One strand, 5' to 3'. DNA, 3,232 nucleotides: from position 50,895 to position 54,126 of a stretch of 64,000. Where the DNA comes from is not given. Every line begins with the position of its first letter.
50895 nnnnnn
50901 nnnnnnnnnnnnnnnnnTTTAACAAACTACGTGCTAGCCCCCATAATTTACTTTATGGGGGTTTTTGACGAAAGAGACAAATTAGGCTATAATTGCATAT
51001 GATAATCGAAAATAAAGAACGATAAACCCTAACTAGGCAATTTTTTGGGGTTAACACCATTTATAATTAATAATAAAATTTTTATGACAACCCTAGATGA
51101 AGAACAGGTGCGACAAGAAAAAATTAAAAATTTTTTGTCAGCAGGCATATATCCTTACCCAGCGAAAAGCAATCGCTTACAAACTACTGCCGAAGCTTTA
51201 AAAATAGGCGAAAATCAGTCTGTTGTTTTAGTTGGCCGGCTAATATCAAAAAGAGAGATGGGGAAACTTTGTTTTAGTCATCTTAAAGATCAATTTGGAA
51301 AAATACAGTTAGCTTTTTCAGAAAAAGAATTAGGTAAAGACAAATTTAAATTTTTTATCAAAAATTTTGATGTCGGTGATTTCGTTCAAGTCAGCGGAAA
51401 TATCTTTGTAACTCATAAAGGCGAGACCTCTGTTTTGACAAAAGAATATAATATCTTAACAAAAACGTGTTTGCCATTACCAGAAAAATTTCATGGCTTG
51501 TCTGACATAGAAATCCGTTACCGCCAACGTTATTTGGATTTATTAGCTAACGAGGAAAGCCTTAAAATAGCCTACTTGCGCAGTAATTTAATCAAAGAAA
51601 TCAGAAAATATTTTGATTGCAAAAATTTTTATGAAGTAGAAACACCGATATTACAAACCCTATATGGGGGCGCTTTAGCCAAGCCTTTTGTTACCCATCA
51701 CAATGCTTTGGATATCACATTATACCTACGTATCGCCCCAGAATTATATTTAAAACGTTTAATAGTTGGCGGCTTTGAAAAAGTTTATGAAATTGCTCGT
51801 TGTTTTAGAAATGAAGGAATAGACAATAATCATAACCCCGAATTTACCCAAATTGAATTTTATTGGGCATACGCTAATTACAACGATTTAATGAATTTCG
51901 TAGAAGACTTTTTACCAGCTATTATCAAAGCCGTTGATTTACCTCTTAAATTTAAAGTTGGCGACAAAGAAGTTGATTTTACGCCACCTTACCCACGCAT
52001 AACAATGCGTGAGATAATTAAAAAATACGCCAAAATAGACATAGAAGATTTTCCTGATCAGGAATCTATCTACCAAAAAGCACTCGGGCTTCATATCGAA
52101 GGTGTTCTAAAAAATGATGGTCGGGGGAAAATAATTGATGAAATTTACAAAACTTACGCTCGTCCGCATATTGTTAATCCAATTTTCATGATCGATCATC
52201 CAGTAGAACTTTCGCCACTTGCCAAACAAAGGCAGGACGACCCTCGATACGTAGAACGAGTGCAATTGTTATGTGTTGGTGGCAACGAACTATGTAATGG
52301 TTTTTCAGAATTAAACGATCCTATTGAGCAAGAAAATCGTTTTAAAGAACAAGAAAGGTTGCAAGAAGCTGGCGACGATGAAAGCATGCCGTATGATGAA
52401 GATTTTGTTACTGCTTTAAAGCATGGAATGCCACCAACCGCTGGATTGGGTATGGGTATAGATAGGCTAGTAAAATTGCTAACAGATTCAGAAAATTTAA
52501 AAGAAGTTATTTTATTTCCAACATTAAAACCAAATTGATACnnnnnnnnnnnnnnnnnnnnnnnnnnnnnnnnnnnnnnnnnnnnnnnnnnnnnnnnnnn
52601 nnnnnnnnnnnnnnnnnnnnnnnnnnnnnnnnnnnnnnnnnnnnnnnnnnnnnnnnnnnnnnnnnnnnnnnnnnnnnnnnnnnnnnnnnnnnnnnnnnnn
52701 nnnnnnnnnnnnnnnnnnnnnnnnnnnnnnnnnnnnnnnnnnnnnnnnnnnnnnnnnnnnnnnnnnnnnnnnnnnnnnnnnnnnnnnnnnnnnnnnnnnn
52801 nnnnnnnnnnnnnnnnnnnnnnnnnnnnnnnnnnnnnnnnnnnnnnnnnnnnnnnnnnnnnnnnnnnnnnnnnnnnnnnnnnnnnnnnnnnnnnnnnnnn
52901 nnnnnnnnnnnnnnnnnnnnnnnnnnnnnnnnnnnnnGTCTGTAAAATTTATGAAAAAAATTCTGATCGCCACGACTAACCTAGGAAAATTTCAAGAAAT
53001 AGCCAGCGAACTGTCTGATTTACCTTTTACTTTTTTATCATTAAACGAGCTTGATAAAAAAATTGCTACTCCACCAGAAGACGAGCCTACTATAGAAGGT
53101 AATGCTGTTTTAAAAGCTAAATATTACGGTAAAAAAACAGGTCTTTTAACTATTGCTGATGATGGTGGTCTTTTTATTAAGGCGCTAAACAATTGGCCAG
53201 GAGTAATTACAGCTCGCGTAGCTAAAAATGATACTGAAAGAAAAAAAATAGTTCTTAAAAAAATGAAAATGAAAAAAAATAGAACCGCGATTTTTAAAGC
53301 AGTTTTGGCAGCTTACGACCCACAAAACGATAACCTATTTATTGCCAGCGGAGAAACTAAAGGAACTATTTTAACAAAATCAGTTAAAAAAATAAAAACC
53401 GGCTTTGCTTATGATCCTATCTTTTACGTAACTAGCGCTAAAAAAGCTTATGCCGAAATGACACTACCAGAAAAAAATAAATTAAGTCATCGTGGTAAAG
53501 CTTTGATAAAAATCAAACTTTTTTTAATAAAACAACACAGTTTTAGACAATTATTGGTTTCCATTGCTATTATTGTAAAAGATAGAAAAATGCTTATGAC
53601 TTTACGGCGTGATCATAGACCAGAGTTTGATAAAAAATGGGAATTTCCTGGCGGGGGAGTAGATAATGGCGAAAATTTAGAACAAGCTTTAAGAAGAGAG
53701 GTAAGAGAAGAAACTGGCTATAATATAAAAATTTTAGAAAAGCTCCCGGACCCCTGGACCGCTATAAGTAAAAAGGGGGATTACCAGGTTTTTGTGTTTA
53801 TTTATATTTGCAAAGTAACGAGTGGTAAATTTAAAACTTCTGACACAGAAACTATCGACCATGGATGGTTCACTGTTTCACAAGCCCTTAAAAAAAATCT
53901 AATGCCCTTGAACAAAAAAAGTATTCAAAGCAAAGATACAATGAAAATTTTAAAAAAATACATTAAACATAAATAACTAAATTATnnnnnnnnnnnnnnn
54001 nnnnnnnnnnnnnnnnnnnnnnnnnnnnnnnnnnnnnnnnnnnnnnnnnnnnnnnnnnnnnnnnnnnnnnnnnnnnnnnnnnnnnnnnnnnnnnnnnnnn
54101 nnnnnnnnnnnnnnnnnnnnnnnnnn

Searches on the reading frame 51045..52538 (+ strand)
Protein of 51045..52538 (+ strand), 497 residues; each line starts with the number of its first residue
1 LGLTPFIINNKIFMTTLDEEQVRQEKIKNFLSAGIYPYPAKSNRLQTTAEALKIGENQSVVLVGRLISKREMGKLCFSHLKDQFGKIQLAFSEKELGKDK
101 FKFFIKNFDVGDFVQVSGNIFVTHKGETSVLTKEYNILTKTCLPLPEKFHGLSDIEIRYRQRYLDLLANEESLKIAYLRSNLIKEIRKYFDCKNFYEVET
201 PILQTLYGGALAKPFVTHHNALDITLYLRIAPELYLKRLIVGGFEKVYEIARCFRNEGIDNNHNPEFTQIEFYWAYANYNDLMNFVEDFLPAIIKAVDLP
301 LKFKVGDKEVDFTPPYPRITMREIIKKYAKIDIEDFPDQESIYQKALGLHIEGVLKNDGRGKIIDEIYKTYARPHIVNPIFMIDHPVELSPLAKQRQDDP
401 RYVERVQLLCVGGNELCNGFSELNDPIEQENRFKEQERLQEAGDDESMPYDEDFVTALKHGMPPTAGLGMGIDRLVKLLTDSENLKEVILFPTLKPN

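Call 51: find_encoding_contigs(protein=window:51045-52538:+, flank=10000, max_places=3)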
Protein window:51045-52538:+ (497 aa): no gene with exactly this product is on record in the collection.

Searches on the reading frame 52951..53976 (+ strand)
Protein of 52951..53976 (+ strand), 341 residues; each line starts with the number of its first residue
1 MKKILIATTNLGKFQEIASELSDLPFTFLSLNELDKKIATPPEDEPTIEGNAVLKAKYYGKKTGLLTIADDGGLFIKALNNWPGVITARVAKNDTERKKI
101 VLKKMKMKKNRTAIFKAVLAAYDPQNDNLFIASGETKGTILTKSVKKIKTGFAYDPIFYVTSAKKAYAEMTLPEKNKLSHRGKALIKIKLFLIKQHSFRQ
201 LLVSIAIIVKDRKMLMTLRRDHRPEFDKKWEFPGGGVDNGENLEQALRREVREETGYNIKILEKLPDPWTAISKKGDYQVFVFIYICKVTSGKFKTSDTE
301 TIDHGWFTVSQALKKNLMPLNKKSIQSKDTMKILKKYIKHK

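Call 52: find_encoding_contigs(protein=window:52951-53976:+, flank=10000, max_places=3)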
Protein window:52951-53976:+ (341 aa): 2 contigs read that carry it; 2 places shown.
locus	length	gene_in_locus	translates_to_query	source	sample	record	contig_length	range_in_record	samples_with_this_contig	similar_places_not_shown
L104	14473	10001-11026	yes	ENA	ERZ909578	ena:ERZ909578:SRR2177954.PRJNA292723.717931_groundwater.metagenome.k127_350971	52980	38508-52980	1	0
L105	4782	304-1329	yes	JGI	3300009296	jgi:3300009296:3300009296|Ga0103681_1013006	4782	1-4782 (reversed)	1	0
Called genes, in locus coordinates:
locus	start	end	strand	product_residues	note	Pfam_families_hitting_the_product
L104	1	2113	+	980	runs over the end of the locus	PF00580:UvrD-helicase, PF01443:Viral_helicase1 (faint), PF13245:AAA_19, PF13604:AAA_30 (faint), PF21445:ADDB_N (weak), PF13361:UvrD_C, PF13538:UvrD_C_2 (faint), PF12705:PDDEXK_1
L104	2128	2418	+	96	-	PF05258:DciA (weak)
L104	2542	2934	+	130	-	-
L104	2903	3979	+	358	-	PF00022:Actin (faint), PF06723:MreB_Mbl, PF00012:HSP70 (weak), PF14450:FtsA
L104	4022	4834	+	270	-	PF04085:MreC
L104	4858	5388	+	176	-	PF04093:MreD (weak)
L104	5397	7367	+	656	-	PF03717:PBP_dimer, PF00905:Transpeptidase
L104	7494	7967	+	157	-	PF03449:GreA_GreB_N, PF01272:GreA_GreB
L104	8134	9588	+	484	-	PF01336:tRNA_anti-codon, PF00152:tRNA-synt_2, PF01409:tRNA-synt_2d (faint)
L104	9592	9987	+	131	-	PF01467:CTP_transf_like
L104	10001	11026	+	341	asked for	PF01725:Ham1p_like, PF22327:Nudt16-like, PF00293:NUDIX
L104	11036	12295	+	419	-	PF02403:Seryl_tRNA_N, PF00587:tRNA-synt_2b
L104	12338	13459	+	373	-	PF01168:Ala_racemase_N, PF00842:Ala_racemase_C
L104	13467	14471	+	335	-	?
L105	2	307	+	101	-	?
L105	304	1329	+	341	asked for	PF01725:Ham1p_like, PF22327:Nudt16-like, PF00293:NUDIX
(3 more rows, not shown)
